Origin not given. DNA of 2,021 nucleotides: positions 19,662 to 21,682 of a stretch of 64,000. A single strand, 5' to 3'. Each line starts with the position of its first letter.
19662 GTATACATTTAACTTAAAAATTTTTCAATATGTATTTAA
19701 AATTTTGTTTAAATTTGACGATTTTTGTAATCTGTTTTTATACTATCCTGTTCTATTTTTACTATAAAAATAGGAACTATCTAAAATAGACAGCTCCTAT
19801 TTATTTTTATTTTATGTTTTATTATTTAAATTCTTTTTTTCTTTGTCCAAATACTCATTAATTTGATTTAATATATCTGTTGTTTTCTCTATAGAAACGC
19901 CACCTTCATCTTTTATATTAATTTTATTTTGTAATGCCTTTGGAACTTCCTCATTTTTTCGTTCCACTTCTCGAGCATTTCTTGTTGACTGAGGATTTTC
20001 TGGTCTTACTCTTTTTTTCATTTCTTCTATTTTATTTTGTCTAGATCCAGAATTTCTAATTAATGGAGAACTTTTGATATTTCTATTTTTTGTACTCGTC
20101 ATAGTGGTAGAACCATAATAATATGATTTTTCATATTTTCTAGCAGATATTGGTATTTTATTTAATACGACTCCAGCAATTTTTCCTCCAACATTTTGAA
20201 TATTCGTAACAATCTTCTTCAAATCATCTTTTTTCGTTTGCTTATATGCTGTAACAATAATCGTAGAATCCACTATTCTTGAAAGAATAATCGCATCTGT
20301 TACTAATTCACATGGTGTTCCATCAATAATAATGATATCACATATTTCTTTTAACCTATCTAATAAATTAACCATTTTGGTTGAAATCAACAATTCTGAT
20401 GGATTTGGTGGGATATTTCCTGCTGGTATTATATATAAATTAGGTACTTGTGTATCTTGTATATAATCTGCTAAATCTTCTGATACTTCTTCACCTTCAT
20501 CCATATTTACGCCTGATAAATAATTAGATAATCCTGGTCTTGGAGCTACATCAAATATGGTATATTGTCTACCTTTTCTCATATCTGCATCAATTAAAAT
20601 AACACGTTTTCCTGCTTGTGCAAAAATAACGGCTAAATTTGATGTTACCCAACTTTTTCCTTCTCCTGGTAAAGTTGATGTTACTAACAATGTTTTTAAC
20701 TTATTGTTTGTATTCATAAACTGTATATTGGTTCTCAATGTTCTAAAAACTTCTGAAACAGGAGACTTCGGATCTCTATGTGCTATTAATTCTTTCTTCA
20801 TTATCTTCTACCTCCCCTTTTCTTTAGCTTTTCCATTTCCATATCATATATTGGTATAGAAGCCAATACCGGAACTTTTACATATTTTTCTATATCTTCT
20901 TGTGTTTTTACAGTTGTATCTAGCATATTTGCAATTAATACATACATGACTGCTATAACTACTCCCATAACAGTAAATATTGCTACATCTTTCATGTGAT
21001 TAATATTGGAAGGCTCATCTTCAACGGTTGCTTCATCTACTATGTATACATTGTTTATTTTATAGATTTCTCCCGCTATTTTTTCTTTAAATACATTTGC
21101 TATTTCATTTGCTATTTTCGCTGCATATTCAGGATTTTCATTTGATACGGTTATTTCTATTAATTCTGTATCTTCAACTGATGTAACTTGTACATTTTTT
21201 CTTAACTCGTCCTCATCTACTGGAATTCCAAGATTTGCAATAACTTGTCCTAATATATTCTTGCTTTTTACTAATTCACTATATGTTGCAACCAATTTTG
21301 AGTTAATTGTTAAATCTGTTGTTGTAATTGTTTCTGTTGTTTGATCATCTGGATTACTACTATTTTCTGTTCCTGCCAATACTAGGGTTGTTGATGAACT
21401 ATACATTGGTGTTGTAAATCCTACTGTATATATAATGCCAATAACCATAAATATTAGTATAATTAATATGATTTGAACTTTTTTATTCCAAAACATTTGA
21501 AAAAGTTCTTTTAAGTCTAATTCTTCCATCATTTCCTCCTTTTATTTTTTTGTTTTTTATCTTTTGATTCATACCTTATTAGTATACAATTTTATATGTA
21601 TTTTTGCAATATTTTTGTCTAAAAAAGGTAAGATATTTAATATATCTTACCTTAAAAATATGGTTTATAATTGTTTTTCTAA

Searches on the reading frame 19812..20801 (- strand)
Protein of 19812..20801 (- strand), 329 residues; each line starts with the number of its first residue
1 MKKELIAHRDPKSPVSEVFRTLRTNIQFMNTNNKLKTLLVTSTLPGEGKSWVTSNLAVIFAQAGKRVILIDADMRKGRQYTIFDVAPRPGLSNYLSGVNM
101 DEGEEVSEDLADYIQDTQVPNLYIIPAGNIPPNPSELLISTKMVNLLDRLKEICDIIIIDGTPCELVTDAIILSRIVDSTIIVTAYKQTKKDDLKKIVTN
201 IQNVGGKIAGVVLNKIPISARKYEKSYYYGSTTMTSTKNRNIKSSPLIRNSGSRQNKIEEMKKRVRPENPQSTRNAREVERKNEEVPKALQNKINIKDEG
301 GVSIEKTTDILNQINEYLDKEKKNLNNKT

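Call 67: find_encoding_contigs(protein=window:19812-20801:-, flank=10000, max_places=10)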
Protein window:19812-20801:- (329 aa): 23 contigs read that carry it; 3 places shown.
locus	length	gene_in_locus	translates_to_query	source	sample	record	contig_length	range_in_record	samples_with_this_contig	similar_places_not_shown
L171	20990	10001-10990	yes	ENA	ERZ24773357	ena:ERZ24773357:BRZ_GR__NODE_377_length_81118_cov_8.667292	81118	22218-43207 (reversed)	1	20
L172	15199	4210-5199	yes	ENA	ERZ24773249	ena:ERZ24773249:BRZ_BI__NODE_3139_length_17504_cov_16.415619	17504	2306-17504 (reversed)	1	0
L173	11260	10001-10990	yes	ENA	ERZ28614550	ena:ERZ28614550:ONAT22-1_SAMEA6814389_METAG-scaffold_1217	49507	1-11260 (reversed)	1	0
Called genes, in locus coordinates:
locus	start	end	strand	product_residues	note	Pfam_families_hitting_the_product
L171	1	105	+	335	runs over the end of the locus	PF01757:Acyl_transf_3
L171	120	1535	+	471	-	PF01943:Polysacc_synt, PF03023:MurJ, PF13440:Polysacc_synt_3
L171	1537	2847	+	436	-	PF01210:NAD_Gly3P_dh_N (faint), PF03446:NAD_binding_2 (faint), PF03721:UDPG_MGDP_dh_N, PF00984:UDPG_MGDP_dh, PF03720:UDPG_MGDP_dh_C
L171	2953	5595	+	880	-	PF00404:Dockerin_1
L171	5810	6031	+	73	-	PF01381:HTH_3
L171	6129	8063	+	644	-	PF13175:AAA_15, PF13304:AAA_21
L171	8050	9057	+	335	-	-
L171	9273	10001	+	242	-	PF02706:Wzz, PF13807:GNVR (weak)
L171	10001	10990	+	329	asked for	PF01656:CbiA, PF10609:ParA (faint), PF13614:AAA_31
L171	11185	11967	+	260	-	PF19567:CpsB_CapC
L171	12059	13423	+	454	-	PF02878:PGM_PMM_I, PF02879:PGM_PMM_II, PF02880:PGM_PMM_III, PF00408:PGM_PMM_IV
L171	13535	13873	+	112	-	-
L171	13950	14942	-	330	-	PF01118:Semialdhyde_dh, PF02774:Semialdhyde_dhC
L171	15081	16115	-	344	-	PF13515:FUSC_2 (weak)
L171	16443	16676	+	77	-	PF04023:FeoA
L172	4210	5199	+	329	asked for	PF01656:CbiA, PF10609:ParA (faint), PF13614:AAA_31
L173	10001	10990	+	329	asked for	PF01656:CbiA, PF10609:ParA (faint), PF13614:AAA_31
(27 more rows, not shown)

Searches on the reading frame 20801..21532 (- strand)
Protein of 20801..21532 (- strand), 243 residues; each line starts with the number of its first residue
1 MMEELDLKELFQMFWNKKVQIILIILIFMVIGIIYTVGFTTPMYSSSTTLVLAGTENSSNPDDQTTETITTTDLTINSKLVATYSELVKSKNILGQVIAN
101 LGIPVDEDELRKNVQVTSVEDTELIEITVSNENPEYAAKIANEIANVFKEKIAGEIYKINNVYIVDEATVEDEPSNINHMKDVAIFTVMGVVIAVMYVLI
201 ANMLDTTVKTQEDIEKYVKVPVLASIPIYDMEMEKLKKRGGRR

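Call 23: find_related_loci(query=A1, collection=genome_contigs, flank=10000)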
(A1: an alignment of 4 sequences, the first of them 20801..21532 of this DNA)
Query A1 (243 aa) in genome_contigs; peptide patterns used: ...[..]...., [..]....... (x = any residue, [..] = any of these).
508 stretches matched a pattern; 429 encode a relative of the query (tblastn E <= 1e-3); the best 80 are kept; 80 distinct loci.
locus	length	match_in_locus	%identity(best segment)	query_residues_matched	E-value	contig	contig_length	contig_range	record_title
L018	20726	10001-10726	80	2-243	8e-133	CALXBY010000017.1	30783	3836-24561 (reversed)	MAG: uncultured Clostridia bacterium isolate BRZ_D__bin41 genome assembly, contig: BRZ_D__NODE_2485_length_30783_cov_8.5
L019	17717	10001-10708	82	1-236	5e-127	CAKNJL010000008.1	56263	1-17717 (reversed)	MAG TPA_asm: uncultured Clostridium sp. isolate ERR3414573_bin.67_metaWRAP_v1.1_MAG genome assembly, contig: NODE_910_le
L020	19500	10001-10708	81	1-236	1e-125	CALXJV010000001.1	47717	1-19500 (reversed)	MAG: uncultured Clostridia bacterium isolate BRZ_EH__bin43 genome assembly, contig: BRZ_EH__NODE_1269_length_47717_cov_5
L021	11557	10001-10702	82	2-236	3e-125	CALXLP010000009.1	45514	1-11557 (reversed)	MAG: uncultured Clostridia bacterium isolate BRZ_SP__bin58 genome assembly, contig: BRZ_SP__NODE_995_length_45514_cov_17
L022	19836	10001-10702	80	2-236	2e-124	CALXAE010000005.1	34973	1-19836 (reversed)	MAG: uncultured Clostridia bacterium isolate BRZ_DE__bin90 genome assembly, contig: BRZ_DE__NODE_1203_length_34973_cov_7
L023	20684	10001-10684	84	5-233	4e-124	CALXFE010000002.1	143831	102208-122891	MAG: uncultured Clostridia bacterium isolate BRZ_ID__bin55 genome assembly, contig: BRZ_ID__NODE_153_length_143831_cov_2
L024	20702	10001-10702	80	2-236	8e-124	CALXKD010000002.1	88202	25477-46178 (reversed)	MAG: uncultured Clostridia bacterium isolate BRZ_IE__bin33 genome assembly, contig: BRZ_IE__NODE_511_length_88202_cov_27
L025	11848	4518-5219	80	2-236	2e-123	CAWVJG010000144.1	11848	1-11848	MAG: Bacillota bacterium isolate metabat2_XCR1_HET_6747_bwa.110 MAG genome assembly, contig: k87_641053, whole genome sh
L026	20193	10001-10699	79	2-236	9e-123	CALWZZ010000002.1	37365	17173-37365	MAG: uncultured Clostridia bacterium isolate BRZ_BI__bin48 genome assembly, contig: BRZ_BI__NODE_1326_length_37365_cov_5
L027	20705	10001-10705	77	2-236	3e-122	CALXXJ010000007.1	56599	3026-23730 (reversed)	MAG: uncultured Clostridia bacterium isolate BRZ_NV__bin29 genome assembly, contig: BRZ_NV__NODE_685_length_56599_cov_20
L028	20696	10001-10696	82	2-234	1e-120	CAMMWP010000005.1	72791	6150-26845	MAG: uncultured Clostridium sp. isolate ERR7167046_bin.3_MetaWRAP_v1.1_MAG genome assembly, contig: NODE_132_length_7279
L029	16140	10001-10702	81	2-236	1e-120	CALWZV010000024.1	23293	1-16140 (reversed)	MAG: uncultured Clostridia bacterium isolate BRZ_PI__bin2 genome assembly, contig: BRZ_PI__NODE_3151_length_23293_cov_5.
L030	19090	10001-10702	78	2-236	4e-119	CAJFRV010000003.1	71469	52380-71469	uncultured Clostridia bacterium isolate Chicken_20_mag_115 genome assembly, contig: MAGpy_11413_20_idba_bin_115_fascaffo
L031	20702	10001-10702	80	2-236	1e-114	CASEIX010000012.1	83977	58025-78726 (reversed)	uncultured Eubacteriales bacterium isolate SI.T11.metabat-bins.17 genome assembly, contig: SI.T11.metabat-bins.17.fa_k14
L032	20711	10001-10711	71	5-243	2e-111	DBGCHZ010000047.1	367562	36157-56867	MAG TPA_asm: Clostridia bacterium isolate MAG11343 contig47, whole genome shotgun sequence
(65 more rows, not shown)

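Call 43: search_protein_families(library=pfam, proteins=[L018:9129-9986:+, L018:8498-9115:+, L018:7951-8505:+], max_evalue=0.01)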
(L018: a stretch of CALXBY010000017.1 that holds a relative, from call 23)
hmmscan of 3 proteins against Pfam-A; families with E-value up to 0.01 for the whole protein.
L018:9129-9986:+ (285 aa): 0 families

L018:8498-9115:+ (205 aa): 1 family
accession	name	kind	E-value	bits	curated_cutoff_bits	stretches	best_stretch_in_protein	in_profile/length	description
PF04203.18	Sortase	-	5.7e-29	100.8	26.6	1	81-203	1-124/125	Sortase domain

L018:7951-8505:+ (184 aa): 2 families
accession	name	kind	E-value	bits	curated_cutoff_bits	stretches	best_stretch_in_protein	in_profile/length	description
PF04687.17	Microvir_H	-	0.005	16.7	22.7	1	29-114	71-150/310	Microvirus H protein (pilot protein)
PF16074.10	PilW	-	0.0091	16.5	26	0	31-77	21-67/124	Type IV Pilus-assembly protein W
